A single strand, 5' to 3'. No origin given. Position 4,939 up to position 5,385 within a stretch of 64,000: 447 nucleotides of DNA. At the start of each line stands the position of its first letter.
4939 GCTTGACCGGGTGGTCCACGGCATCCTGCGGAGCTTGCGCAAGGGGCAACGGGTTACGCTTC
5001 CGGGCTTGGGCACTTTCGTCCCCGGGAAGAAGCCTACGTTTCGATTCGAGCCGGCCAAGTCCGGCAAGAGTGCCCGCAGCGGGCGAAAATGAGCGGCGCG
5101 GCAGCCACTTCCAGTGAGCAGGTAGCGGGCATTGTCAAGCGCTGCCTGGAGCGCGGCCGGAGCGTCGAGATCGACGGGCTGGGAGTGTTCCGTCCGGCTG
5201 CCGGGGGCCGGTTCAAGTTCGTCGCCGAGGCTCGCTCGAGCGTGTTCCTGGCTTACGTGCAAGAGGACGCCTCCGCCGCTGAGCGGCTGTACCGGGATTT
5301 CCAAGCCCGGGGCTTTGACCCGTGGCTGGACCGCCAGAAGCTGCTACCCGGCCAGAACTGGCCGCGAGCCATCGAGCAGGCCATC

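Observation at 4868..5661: Two-gene module: small HU-fold-like protein translationally coupled to an HU-like/TIR fusion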

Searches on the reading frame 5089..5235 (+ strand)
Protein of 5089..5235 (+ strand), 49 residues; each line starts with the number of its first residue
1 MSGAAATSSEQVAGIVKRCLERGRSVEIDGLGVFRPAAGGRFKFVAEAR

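Call 36: find_homologous_proteins(query=A4, max_evalue=0.01)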
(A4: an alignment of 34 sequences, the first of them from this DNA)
Query A4 (34 sequences) (49 aa, profile of the alignment): 34 proteins with E <= 0.01 among 3156 candidates.
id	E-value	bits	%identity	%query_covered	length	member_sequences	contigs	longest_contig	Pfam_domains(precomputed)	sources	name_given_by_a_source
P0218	5.4e-21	92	64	92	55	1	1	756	-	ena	-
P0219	4.5e-17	79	49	88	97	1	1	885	-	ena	-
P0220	1.9e-16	77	54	94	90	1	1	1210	-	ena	-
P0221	6.2e-16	75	49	100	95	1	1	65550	-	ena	-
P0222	5.7e-15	72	57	90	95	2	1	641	PF13676.12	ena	-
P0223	2.7e-14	70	52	90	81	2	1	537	-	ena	-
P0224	3.9e-14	70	52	86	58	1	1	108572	-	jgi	jgi:hypothetical protein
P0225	5.3e-14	69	50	98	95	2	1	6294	PF13676.12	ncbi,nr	ncbi:MAG: TIR domain-containing protein, partial [Acidobacteria bacterium]|nr:TIR domain-containing 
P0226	5.9e-14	69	56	88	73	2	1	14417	-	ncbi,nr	ncbi:MAG TPA: hypothetical protein DEH78_20810, partial [Solibacterales bacterium]|nr:hypothetical p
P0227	2.3e-13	67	58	82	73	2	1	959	-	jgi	-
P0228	4.7e-13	66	54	84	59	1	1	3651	-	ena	-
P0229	2.5e-12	64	47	88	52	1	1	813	-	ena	-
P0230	6.3e-12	63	47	100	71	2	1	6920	-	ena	-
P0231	4.6e-11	60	47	100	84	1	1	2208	-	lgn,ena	-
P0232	4.8e-11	60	51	84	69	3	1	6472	-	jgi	-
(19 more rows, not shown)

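Call 67: search_solved_structures(query=A4, max_evalue=10, show_alignments=2)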
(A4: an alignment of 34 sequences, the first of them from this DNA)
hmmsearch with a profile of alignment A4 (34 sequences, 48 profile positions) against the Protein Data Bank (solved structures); distinct sequences matched with E-value up to 10: 33.
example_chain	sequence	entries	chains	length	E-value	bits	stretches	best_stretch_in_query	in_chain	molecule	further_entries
2iif_A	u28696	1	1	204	0.0011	21.7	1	15-35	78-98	Integration host factor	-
2iie_A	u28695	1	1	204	0.019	17.8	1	15-35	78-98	Integration host factor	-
4zfh_A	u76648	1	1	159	0.048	16.5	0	14-25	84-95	Artificial ankyrin repeat protein_Ank(GAG)1D4 mutant -Y56A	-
5gik_A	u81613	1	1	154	0.05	16.4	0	14-25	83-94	Artificial ankyrin repeat protein_Ank(GAG)1D4 mutant -S45Y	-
4hll_A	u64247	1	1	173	0.068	16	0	14-25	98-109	Ankyrin(GAG)1D4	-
9pum_H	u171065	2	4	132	0.1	15.4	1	18-45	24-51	VHH A2R3-60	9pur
8stl_C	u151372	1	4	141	0.13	15.1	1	18-46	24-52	Nanobody PIK3_Nb16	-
1ihf_B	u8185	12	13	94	0.18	14.6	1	18-34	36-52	PROTEIN (INTEGRATION HOST FACTOR (BETA) (IHF)) | Integration Host Factor beta-subunit | Integration host factor subunit beta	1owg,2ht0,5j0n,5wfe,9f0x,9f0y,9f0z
4pt4_A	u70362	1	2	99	0.23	14.3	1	13-38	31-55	DNA-binding protein HU homolog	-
9qsh_C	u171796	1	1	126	0.23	14.3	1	18-45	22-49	Nanobody 992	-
4dky_A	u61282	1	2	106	0.27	14.1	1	13-38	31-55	DNA-binding protein HU homolog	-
5j0n_I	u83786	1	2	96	0.33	13.8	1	15-35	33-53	Integration host factor subunit alpha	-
1ihf_A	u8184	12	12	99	0.35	13.7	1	15-35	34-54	PROTEIN (INTEGRATION HOST FACTOR (ALPHA) (IHF)) | Integration Host Factor Alpha-subunit | Integration host factor subunit alpha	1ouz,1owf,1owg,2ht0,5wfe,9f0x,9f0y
9y7b_G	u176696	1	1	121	0.5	13.2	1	15-35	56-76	Integration host factor subunit alpha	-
2dlu_A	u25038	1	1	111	0.58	13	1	6-18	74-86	InaD-like protein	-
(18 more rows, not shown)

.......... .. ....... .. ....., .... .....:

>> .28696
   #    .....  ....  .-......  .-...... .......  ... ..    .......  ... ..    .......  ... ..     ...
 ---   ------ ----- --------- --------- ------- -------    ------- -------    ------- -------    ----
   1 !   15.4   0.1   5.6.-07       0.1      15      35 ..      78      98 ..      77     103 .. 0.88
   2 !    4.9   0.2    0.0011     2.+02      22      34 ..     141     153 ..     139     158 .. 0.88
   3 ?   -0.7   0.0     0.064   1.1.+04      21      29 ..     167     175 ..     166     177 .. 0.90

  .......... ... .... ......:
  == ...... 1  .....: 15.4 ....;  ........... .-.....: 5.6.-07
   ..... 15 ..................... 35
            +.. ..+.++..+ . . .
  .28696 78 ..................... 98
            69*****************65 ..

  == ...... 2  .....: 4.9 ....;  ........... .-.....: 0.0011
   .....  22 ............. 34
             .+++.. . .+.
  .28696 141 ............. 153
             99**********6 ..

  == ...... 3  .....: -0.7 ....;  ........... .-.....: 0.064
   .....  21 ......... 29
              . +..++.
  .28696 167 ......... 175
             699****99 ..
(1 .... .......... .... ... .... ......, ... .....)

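Call 68: search_protein_families(library=pfam, alignment_id=A4, max_evalue=1)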
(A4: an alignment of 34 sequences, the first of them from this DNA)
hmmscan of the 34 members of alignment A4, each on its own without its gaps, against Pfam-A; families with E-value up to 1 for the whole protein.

A. member 1, seq(49 aa): 4 families
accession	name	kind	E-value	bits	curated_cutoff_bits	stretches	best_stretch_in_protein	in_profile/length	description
PF18175.6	HU-CCDC81_bac_2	-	0.0069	16.7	35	1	14-47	27-60/70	CCDC81-like prokaryotic HU domain 2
PF18291.6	HU-HIG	-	0.01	16.3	26.2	1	15-40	62-87/125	HU domain fused to wHTH, Ig, or Glycine-rich motif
PF14908.11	HU-CCDC81_euk_1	-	0.036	14.6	26.1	1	14-34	33-53/89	CCDC81 eukaryotic HU domain 1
PF00216.26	Bac_DNA_binding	-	0.044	14.5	22.4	1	10-37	26-53/90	Bacterial DNA-binding protein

B. families by the number of members that match (of 34 scanned): 12 families
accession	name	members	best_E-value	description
PF18175.6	HU-CCDC81_bac_2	34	5e-06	CCDC81-like prokaryotic HU domain 2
PF18291.6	HU-HIG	32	0.0012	HU domain fused to wHTH, Ig, or Glycine-rich motif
PF00216.26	Bac_DNA_binding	25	0.0041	Bacterial DNA-binding protein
PF14908.11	HU-CCDC81_euk_1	10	0.0066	CCDC81 eukaryotic HU domain 1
PF24039.1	DUF7348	2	0.032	Domain of unknown function (DUF7348)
PF19076.6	CshA_repeat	2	0.11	Surface adhesin CshA repetitive domain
PF01527.26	HTH_Tnp_1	1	0.026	Transposase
PF21207.3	GLOD4_N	1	0.031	Glyoxalase domain-containing protein 4, N-terminal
PF20023.5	WSLR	1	0.077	Wolframin Sel1-like repeat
PF04232.17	SpoVS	1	0.17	Stage V sporulation protein S (SpoVS)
PF12324.14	HTH_15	1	0.21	Helix-turn-helix domain of alkylmercury lyase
PF03331.19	LpxC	1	0.27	UDP-3-O-acyl N-acetylglycosamine deacetylase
